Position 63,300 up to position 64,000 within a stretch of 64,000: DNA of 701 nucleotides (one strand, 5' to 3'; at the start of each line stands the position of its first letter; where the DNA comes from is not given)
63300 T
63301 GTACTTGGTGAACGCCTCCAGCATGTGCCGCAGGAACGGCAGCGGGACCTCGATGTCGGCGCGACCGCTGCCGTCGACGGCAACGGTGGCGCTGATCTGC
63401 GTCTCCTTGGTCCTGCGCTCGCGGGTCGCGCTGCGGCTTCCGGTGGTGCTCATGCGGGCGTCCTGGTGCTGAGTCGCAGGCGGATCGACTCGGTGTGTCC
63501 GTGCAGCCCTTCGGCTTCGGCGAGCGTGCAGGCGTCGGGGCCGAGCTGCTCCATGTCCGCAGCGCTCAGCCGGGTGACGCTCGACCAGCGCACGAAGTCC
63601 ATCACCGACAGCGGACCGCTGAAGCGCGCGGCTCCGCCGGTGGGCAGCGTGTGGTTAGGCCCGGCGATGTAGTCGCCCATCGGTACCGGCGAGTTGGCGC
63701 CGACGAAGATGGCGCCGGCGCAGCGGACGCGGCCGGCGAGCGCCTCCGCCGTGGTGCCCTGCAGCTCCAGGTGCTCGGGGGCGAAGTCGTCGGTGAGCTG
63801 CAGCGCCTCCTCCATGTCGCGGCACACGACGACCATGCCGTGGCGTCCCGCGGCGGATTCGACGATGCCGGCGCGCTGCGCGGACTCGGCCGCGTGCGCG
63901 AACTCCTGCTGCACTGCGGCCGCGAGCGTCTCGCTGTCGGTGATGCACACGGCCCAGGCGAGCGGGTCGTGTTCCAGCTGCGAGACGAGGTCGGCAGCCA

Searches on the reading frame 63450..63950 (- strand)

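Call 73: search_protein_families(library=pfam, proteins=[window:63450-63950:-], max_evalue=0.00001)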
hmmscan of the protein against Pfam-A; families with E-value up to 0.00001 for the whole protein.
window:63450-63950:- (166 aa): 1 family
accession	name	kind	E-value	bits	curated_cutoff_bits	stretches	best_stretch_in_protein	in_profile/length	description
PF00815.25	Histidinol_dh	-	1.4e-52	179.5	27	1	2-160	253-411/411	Histidinol dehydrogenase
